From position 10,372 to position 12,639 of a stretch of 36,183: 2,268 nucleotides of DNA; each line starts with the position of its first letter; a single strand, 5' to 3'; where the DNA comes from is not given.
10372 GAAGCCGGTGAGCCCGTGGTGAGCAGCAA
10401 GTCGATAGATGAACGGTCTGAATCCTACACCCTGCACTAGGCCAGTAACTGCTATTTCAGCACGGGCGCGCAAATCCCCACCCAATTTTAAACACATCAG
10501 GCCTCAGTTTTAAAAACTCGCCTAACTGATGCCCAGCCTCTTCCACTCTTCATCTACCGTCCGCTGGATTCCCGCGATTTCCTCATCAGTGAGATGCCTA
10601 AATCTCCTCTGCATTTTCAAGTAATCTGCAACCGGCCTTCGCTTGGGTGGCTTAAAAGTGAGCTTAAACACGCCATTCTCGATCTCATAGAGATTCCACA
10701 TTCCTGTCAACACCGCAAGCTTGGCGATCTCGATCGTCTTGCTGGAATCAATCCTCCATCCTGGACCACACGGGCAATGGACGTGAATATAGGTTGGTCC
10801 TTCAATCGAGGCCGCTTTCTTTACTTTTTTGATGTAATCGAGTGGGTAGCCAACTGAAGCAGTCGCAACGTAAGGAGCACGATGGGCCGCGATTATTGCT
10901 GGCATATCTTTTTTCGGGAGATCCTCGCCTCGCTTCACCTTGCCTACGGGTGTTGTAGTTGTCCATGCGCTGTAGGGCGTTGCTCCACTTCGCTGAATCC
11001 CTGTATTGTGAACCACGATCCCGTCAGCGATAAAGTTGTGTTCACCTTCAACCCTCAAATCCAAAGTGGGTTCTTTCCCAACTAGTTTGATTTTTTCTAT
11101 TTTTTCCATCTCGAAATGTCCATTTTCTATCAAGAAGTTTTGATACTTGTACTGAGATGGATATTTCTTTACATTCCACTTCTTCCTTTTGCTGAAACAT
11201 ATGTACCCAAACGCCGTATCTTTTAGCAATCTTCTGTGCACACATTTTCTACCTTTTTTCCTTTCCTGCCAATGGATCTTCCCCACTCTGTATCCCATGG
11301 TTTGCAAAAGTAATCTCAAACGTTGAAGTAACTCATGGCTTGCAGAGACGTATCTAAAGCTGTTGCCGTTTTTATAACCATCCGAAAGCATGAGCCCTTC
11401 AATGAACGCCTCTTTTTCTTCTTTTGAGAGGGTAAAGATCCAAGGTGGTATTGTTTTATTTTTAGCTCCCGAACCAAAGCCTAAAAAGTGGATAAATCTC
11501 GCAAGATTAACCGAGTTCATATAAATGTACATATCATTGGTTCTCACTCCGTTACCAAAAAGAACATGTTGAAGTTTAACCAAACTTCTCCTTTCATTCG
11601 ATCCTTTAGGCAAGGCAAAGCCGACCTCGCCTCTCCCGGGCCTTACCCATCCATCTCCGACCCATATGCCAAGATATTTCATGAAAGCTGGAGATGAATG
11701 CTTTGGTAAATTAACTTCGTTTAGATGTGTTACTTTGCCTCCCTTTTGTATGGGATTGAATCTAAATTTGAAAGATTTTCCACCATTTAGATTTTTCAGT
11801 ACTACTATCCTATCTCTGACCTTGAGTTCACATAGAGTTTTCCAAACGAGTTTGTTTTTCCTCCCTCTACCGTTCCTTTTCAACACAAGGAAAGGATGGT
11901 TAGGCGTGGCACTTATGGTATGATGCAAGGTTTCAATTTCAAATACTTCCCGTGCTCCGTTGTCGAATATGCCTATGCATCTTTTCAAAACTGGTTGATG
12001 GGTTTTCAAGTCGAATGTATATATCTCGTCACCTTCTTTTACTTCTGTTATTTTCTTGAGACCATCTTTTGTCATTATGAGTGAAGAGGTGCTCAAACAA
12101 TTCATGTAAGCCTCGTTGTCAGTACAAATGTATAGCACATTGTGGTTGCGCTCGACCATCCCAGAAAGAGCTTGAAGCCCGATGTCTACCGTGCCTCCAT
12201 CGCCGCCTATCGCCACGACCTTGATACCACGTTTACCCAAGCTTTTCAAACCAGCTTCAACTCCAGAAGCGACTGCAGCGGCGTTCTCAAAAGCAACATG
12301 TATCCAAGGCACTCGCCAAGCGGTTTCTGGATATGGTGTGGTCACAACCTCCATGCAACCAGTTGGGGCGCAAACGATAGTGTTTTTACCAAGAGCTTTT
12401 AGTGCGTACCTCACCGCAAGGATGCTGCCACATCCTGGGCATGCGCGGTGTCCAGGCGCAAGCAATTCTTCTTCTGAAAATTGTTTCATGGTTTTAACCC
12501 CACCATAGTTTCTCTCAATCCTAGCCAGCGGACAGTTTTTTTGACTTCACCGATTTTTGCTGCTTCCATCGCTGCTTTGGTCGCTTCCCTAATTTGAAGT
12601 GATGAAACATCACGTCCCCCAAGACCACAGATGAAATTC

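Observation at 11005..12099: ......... intein splitting the TPP/Mg-binding motif of the pyruvate-type ferredoxin oxidoreductase beta subunit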

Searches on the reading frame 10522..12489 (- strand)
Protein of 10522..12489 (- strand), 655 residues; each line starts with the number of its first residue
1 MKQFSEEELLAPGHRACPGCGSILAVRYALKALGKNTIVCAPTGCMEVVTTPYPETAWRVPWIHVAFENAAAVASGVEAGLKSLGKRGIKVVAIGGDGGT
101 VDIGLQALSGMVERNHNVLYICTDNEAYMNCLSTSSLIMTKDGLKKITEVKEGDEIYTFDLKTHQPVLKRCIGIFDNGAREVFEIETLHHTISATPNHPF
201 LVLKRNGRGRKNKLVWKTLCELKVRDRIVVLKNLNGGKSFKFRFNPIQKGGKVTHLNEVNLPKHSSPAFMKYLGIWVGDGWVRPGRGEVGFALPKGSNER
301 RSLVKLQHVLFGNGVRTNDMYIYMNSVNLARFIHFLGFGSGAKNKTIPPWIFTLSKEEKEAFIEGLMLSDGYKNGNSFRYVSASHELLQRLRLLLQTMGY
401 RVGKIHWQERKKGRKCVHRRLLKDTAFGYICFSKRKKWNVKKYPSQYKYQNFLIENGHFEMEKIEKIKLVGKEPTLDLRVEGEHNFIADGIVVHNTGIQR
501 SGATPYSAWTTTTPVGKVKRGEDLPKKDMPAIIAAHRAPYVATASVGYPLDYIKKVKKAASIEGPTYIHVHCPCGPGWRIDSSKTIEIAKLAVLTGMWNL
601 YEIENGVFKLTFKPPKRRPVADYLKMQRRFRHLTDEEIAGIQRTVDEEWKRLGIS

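Call 3: search_protein_families(library=pfam, proteins=[window:10522-12489:-], max_evalue=0.1)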
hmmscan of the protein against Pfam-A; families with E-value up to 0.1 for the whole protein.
window:10522-12489:- (655 aa): 5 families
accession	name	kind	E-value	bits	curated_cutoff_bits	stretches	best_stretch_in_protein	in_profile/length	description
PF02775.26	TPP_enzyme_C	-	9.5e-18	64.9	21.9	2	43-131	2-88/151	Thiamine pyrophosphate enzyme, C-terminal TPP binding domain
PF14890.11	Intein_splicing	-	5.9e-16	59.1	35.8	1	138-495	2-155/155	Intein splicing domain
PF14528.11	LAGLIDADG_3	-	2.5e-07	31.3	22.5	1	358-419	2-65/82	LAGLIDADG-like domain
PF07591.16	PT-HINT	-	0.0094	16.6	27.7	1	137-202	1-71/137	Pretoxin HINT domain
PF13403.11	Hint_2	-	0.064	14.1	28.4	0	131-168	2-38/147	Hint domain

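Call 4: search_protein_families(library=ncbifam, proteins=[window:10522-12489:-], max_evalue=0.1)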
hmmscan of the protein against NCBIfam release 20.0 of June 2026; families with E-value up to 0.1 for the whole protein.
window:10522-12489:- (655 aa): 25 families
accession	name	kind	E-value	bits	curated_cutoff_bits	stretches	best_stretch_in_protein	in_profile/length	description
NF008819.1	PRK11865.1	equivalog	3.9e-137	456.5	405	2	493-654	131-298/300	pyruvate synthase subunit PorB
NF008818.0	PRK11864.1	subfamily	1.2e-113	379.2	405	2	494-652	133-292/300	3-methyl-2-oxobutanoate dehydrogenase subunit beta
NF045792.1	OxalOxredbeta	equivalog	2.2e-96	322.5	590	2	493-654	141-305/311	oxalate oxidoreductase subunit beta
NF045766.1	PhenlGlyoxDHPadI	equivalog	2.1e-75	254.2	700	2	493-652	271-433/443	NADH-dependent phenylglyoxylate dehydrogenase subunit beta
TIGR02176.1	pyruv_ox_red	equivalog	4.2e-18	64.6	911.35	1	486-646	986-1149/1167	pyruvate:ferredoxin (flavodoxin) oxidoreductase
NF011418.0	PRK14845.1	equivalog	3.4e-14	51.6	756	2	189-437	101-304/1049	translation initiation factor IF-2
NF005852.0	PRK07773.1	equivalog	8.9e-14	50.7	780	2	130-235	397-497/886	replicative DNA helicase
NF038162.1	RtcB_rel_intein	exception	3e-11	42.1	1150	1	411-499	494-582/961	intein-containing RtcB family protein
NF008820.0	PRK11866.1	equivalog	3.7e-11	42.9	402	1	16-129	17-126/287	2-oxoacid ferredoxin oxidoreductase subunit beta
NF006207.0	PRK08332.1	equivalog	1e-09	36.2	2400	1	273-497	1009-1243/1684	vitamin B12-dependent ribonucleotide reductase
NF038098.1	GyrA_w_intein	exception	1.4e-08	33.1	1850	2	131-233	117-224/1232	intein-containing DNA gyrase subunit A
TIGR01445.1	intein_Nterm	domain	6e-07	30.4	24.5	1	131-202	1-83/83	intein N-terminal splicing region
TIGR01443.1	intein_Cterm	domain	7.8e-07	29.2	15.6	1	477-496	4-24/24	intein C-terminal splicing region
NF011287.0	PRK14698.1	equivalog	1.3e-06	26.7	1238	1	142-399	274-528/1017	V-type ATP synthase subunit A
TIGR02177.1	PorB_KorB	subfamily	3.2e-06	26.8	261.9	1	17-128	4-111/286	2-oxoacid:acceptor oxidoreductase, beta subunit, pyruvate/2-ketoisovalerate family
NF045703.1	rSAM_Tes_intein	exception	1.1e-05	23.5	1700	1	316-496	421-611/1040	tetraether lipid synthase Tes, intein-containing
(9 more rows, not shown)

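Call 5: find_homologous_proteins(query=window:10522-12489:-, max_evalue=0.00001)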
Query window:10522-12489:- (655 aa): 1165 proteins with E <= 0.00001 among 8000 candidates; the best 120 are listed.
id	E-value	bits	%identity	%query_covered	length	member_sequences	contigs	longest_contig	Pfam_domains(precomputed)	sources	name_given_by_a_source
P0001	0.0e+0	1462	95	100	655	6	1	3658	PF02775.27,PF14528.12,PF14890.12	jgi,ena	-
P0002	0.0e+0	1290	84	100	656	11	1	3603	PF02775.27,PF14890.12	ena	-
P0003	0.0e+0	1228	80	100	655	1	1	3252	PF02775.27,PF14528.12,PF14890.12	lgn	-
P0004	0.0e+0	1197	77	100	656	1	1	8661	PF02775.27,PF14528.12,PF14890.12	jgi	-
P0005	0.0e+0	1180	77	99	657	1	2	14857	PF02775.27,PF14528.12,PF14890.12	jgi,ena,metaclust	metaclust:\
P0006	0.0e+0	1171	76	99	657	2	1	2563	PF02775.27,PF14528.12,PF14890.12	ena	-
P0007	0.0e+0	1169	76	100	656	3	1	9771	PF02775.27,PF14890.12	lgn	-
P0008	0.0e+0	1162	77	100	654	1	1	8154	PF02775.27,PF14528.12,PF14890.12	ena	-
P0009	0.0e+0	1086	74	96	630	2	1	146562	PF02775.27,PF14528.12,PF14890.12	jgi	jgi:pyruvate/2-oxoacid:ferredoxin oxidoreductase beta subunit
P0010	0.0e+0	1083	71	100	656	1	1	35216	PF02775.27,PF14890.12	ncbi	-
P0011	0.0e+0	1056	69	100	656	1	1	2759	PF02775.27,PF14528.12,PF14890.12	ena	-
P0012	5.3e-298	1008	66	100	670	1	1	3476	PF02775.27,PF14528.12,PF14890.12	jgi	jgi:pyruvate/2-oxoacid:ferredoxin oxidoreductase beta subunit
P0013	1.9e-293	993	65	100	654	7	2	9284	PF02775.27,PF14528.12,PF14890.12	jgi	jgi:pyruvate/2-oxoacid:ferredoxin oxidoreductase beta subunit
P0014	1.8e-291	987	66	100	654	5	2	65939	PF02775.27,PF14528.12,PF14890.12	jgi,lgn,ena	-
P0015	9.2e-291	984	64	98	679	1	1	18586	PF02775.27,PF14528.12,PF14890.12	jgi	-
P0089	6.1e-259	879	89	36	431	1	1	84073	PF02775.27,PF14890.12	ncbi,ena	-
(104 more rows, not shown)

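Call 22: find_related_loci(query=A1, collection=genome_contigs, flank=6000)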
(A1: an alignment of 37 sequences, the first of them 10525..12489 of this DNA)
Query A1 (655 aa) in genome_contigs; peptide patterns used: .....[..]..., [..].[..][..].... (x = any residue, [..] = any of these).
190 stretches matched a pattern; 186 encode a relative of the query (tblastn E <= 1e-3); the best 80 are kept; 80 distinct loci.
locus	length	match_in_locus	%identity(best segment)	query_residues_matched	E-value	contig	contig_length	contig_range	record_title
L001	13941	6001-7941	63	4-652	0e+0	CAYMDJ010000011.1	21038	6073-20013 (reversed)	MAG TPA_asm: uncultured archaeon isolate binchicken_co81_315 genome assembly, contig: NODE_3357_length_21038_cov_8.69956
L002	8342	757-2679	65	8-641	0e+0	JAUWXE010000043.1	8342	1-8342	MAG: Candidatus Aerophobetes bacterium isolate CSMAG_2676 CSMAG_2676_k127_1184421_length_8342_cov_22.4724, whole genome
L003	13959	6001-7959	63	1-654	0e+0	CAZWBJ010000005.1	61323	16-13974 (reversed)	MAG TPA_asm: Candidatus Hadarchaeota archaeon isolate SRP104967_co1_44 genome assembly, contig: NODE_121_length_61323_co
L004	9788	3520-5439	63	6-637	0e+0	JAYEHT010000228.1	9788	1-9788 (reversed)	MAG: Candidatus Aerophobetes bacterium isolate MAG210 MAG210_228, whole genome shotgun sequence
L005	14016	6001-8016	63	1-652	0e+0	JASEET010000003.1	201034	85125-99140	MAG: Candidatus Bathyarchaeia archaeon isolate Yes46-05 NODE_3_length_201034_cov_45.795640, whole genome shotgun sequenc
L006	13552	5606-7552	62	7-654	0e+0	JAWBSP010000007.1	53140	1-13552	MAG: Candidatus Hadarchaeales archaeon isolate JZ-1_201709_bins_109 JZ-1_201709_bins_109_scaffold_7, whole genome shotgu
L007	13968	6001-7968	62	1-652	0e+0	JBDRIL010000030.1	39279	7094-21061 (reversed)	MAG: archaeon isolate MEGAHIT-group-1.583 k141_13636048, whole genome shotgun sequence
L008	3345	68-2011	62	3-654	0e+0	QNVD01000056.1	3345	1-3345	MAG: Hadesarchaea archaeon isolate WYZ-LMO6 Hadesarchaea_archaeon_WYZ-LMO6_contig-56, whole genome shotgun sequence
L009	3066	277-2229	60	4-652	0e+0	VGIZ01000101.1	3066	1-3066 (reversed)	MAG: Candidatus Aenigmatarchaeota archaeon isolate K_DeepCast_250m_m1_172 K_DeepCast_250m_m1_172_Ga0194125_10072902, who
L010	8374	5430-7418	59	1-652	0e+0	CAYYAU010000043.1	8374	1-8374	MAG TPA_asm: uncultured Clostridia bacterium isolate binchicken_co19_255 genome assembly, contig: NODE_14854_length_8374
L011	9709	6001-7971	59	5-652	0e+0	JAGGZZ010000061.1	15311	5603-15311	MAG: Methanophagales archaeon isolate AUK217 PB_MBMC_171_c_000000000077, whole genome shotgun sequence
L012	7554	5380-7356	60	6-652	0e+0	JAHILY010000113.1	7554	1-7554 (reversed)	MAG: Candidatus Omnitrophota bacterium isolate KR13_N2.mb.45 KR13_N2.mb.45_k141_419116, whole genome shotgun sequence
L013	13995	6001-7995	59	1-652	0e+0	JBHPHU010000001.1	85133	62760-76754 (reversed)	Candidatus Omnitrophota bacterium isolate SAG AM-312-B13 AM-312-B13_NODE_1, whole genome shotgun sequence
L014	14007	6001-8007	58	5-652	0e+0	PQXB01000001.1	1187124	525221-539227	MAG: Candidatus Methanophagaceae archaeon isolate G37ANME1 NODE_1_length_1187124_cov_56.3543, whole genome shotgun seque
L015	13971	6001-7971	60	8-652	0e+0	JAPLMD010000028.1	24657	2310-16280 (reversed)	MAG: Candidatus Omnitrophota bacterium isolate LacPavin_0920_SED5_MAG_41_13 LacPavin_0920_SED5_scaffold_2117323, whole g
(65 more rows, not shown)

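Call 26: find_encoding_contigs(protein=P0089, flank=10000, max_places=2)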
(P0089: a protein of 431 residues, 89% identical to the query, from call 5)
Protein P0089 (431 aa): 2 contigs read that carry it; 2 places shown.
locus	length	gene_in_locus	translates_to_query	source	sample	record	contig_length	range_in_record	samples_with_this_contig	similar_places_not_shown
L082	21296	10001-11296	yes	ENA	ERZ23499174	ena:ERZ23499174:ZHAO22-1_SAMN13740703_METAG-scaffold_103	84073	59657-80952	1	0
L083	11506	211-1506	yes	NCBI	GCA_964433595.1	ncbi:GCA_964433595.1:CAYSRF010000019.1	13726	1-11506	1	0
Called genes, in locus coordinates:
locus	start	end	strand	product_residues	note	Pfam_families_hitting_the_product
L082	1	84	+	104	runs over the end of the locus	PF13596:PAS_10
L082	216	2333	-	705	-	PF00122:E1-E2_ATPase, PF00702:Hydrolase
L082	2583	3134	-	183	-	PF00210:Ferritin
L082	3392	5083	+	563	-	PF01558:POR, PF02776:TPP_enzyme_N (faint), PF01855:POR_N, PF17147:PFOR_II (faint)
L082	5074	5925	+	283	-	PF02775:TPP_enzyme_C, PF12367:PFO_beta_C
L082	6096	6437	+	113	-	PF23458:DUF7130, PF21349:RUBY_RBDX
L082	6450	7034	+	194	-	PF00210:Ferritin (weak), PF02915:Rubrerythrin, PF23458:DUF7130 (faint), PF21349:RUBY_RBDX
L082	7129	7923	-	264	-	PF03477:ATP-cone, PF04471:Mrr_cat (weak), PF22357:AF1548-like_C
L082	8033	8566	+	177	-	PF01558:POR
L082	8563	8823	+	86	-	PF12838:Fer4_7 (faint), PF13534:Fer4_17 (faint), PF12797:Fer4_2 (weak), PF13237:Fer4_10 (weak), PF00037:Fer4, PF14697:Fer4_21, PF13187:Fer4_9 (weak), PF00037:Fer4, +4 more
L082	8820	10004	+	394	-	PF01855:POR_N, PF02780:Transketolase_C (faint), PF17147:PFOR_II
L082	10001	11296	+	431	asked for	PF02775:TPP_enzyme_C, PF14890:Intein_splicing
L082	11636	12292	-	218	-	PF01255:Prenyltransf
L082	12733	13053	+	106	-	-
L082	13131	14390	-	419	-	-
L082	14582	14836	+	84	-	-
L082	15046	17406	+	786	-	PF00708:Acylphosphatase, PF07503:zf-HYPF, PF01300:Sua5_yciO_yrdC, PF17788:HypF_C, PF22521:HypF_C_2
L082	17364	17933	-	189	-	PF02517:Rce1-like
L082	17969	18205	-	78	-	-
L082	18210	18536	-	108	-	PF06677:Auto_anti-p27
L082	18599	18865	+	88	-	PF03685:UPF0147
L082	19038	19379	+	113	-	-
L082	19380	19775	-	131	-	PF13580:SIS_2 (weak), PF01380:SIS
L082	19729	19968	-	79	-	-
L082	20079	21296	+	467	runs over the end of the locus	PF02386:TrkH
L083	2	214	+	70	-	?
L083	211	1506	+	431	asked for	PF02775:TPP_enzyme_C, PF14890:Intein_splicing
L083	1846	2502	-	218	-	PF01255:Prenyltransf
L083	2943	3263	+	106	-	-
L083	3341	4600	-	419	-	-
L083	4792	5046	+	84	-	-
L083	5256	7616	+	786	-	PF00708:Acylphosphatase, PF07503:zf-HYPF, PF01300:Sua5_yciO_yrdC, PF17788:HypF_C, PF22521:HypF_C_2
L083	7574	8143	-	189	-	PF02517:Rce1-like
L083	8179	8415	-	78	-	-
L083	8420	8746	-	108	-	PF06677:Auto_anti-p27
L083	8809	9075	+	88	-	PF03685:UPF0147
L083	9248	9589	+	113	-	-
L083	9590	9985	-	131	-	PF13580:SIS_2 (weak), PF01380:SIS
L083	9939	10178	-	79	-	-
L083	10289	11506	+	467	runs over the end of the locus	PF02386:TrkH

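Call 27: find_encoding_contigs(protein=P0001, flank=5000, max_places=3)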
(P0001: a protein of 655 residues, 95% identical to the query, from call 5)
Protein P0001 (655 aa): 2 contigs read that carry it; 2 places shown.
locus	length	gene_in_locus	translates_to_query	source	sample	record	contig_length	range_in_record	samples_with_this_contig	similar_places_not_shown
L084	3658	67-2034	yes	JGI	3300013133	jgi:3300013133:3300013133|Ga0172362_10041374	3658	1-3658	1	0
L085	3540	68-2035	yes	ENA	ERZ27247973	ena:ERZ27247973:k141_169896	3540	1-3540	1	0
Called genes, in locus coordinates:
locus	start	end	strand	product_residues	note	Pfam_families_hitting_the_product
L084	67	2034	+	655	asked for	PF02775:TPP_enzyme_C, PF14890:Intein_splicing, PF14528:LAGLIDADG_3 (faint)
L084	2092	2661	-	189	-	-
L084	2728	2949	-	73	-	-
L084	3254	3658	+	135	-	?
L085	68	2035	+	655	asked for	PF02775:TPP_enzyme_C, PF14890:Intein_splicing, PF14528:LAGLIDADG_3 (faint)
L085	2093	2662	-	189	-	-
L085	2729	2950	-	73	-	-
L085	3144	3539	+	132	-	?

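Call 48: predict_structure(alignment_id=A1)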
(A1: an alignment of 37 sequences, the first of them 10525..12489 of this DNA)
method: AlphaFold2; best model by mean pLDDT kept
length: 655 residues; sequences in the alignment: 37
mean_pLDDT: 82.4   pTM: 0.61
mean pLDDT of the five models: 82.4, 82.4, 81.2, 80.3, 74.0
residues with pLDDT >= 90: 257; 70-90: 281; 50-70: 95; < 50: 22
segments of 3 or more residues with pLDDT < 50: 1-4, 127-129, 497-500, 511-518
pLDDT, mean of each block of 10 residues (from residue 1): 58 64 88 90 65 60 74 91 90 74 73 91 66 89 92 90 87 66 88 80 76 76 89 83 84 76 94 94 88 90 91 84 90 91 91 93 94 90 93 91 89 77 87 83 76 85 92 75 80 66 59 42 72 91 94 95 93 71 85 90 92 88 79 82 87 64
secondary structure, 60 per line:
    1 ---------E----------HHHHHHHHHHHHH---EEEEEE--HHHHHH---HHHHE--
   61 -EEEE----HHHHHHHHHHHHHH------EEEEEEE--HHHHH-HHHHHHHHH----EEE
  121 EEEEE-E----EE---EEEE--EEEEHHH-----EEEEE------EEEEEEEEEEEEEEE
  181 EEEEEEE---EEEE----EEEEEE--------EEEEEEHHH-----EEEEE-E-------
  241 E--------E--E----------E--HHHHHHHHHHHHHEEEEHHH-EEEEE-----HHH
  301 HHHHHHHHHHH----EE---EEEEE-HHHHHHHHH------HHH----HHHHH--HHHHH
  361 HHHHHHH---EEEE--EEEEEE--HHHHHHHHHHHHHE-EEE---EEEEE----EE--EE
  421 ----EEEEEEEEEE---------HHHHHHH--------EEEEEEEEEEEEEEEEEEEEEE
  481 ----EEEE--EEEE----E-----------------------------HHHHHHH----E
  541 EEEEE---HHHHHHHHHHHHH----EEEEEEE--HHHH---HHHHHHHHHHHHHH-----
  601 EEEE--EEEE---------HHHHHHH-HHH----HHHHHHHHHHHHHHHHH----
elements in order: H21-33 E37-42 H45-50 H54-57 E62-65 H70-83 E90-96 H99-103 H105-113 E118-125 E137-140 E143-146 E155-159 E166-187 E191-194 E199-204 E213-218 E227-231 H267-279 E280-283 E288-292 H298-311 E321-325 H327-335 H349-353 H356-367 E371-374 E377-382 H385-397 E400-402 E406-410 E425-434 H444-450 E459-480 E485-488 E491-494 H529-535 E540-545 H549-561 E566-572 H575-578 H582-595 E601-604 E607-610 H620-626 H635-651

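Call 51: fold_search(model_id=the predicted structure, library=pdb)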
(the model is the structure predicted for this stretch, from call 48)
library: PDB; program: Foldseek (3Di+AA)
matches with E <= 10: 1339; with E <= 0.001: 73
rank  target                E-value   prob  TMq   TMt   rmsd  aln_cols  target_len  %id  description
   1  9bt4_C                7.2e-26  1.00  0.41  0.90   3.2       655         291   25  Pyruvate:Ferredoxin Oxidoreductase from Methanosarcina acetivorans (released 2024-10-09)
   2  7qsu                  1.7e-25  1.00  0.42  0.73   5.0       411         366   19  Crystal structure of homing endonuclease-associated TliVMA intein (C1A, d333-339) (released 2022-03-30)
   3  7qss                  2.4e-23  1.00  0.44  0.65   5.2       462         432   17  Crystal structure of homing endonuclease-associated TliVMA intein (C1A) (released 2022-03-30)
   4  5exe_C                5.8e-23  1.00  0.41  0.84   5.1       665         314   23  Crystal structure of oxalate oxidoreductase from Moorella thermoacetica bound with carboxy-TPP adduct (released 2015-12-30)
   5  5exd_F                1.3e-22  1.00  0.42  0.86   4.6       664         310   23  Crystal structure of oxalate oxidoreductase from Moorella thermoacetica bound with carboxy-di-oxido-methyl-TPP (COOM-T (released 2015-12-30)
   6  5c4i_C                2.3e-22  1.00  0.42  0.85   5.0       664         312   23  Structure of an Oxalate Oxidoreductase (released 2015-07-01)
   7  5exe_F                3.6e-22  1.00  0.42  0.85   4.6       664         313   23  Crystal structure of oxalate oxidoreductase from Moorella thermoacetica bound with carboxy-TPP adduct (released 2015-12-30)
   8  5exd_I                4.6e-22  1.00  0.41  0.85   5.1       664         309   23  Crystal structure of oxalate oxidoreductase from Moorella thermoacetica bound with carboxy-di-oxido-methyl-TPP (COOM-T (released 2015-12-30)
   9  7qst                  9.7e-21  1.00  0.39  0.66   6.2       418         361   17  Crystal structure of homing endonuclease-associated PhoVMA intein (C1A) (released 2022-03-30)
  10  2cw7                  4.7e-18  1.00  0.40  0.47   8.3       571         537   15  Crystal structure of intein homing endonuclease II (released 2006-04-18)
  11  1ef0_A                5.0e-14  1.00  0.30  0.42  18.9       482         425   12  CRYSTAL STRUCTURE OF PI-SCEI MINIPRECURSOR (released 2000-06-07)
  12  1um2_B                1.5e-11  1.00  0.29  0.43  17.5       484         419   12  Crystal Structure of the Vma1-Derived Endonuclease with the Ligated Extein Segment (released 2004-09-22)
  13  1um2_A                1.0e-10  1.00  0.29  0.42  11.2       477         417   11  Crystal Structure of the Vma1-Derived Endonuclease with the Ligated Extein Segment (released 2004-09-22)
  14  6frg                  5.1e-09  1.00  0.20  0.79  11.9       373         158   13  Crystal structure of G-1F mutant of Ssp DnaB Mini-Intein variant M86 (released 2019-01-30)
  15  6cin_A                6.4e-09  1.00  0.21  0.12   3.1       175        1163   27  Crystal structure of pyruvate:ferredoxin oxidoreductase from Moorella thermoacetica (released 2018-03-28)
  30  4o1r                  1.6e-07  1.00  0.19  0.83  10.3       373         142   13  Crystal structure of NpuDnaB intein (released 2014-03-19)
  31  1mi8                  1.9e-07  1.00  0.19  0.83   9.1       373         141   13  2.0 Angstrom crystal structure of a DnaB intein from Synechocystis sp. PCC 6803 (released 2003-08-19)
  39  6y75_A                2.4e-06  1.00  0.13  0.55   3.4       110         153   19  BIL2 domain from T.thermophila BUBL1 locus (C1A-N143A) (released 2021-02-03)
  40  6y75_B                3.4e-06  1.00  0.13  0.55   3.4       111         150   19  BIL2 domain from T.thermophila BUBL1 locus (C1A-N143A) (released 2021-02-03)
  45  2lwy_MODEL_1_A        2.3e-05  1.00  0.13  0.58   3.0       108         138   23  Solution Structure of Bacterial Intein-Like domain from Clostridium thermocellum (released 2013-05-08)
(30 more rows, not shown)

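Call 53: find_related_loci(query=A1, collection=viral_contigs, flank=5000)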
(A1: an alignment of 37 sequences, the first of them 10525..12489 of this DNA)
Query A1 (655 aa) in viral_contigs; peptide patterns used: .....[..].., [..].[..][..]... (x = any residue, [..] = any of these).
30 stretches matched a pattern, but none encodes a relative of the query by tblastn (E <= 1e-3).
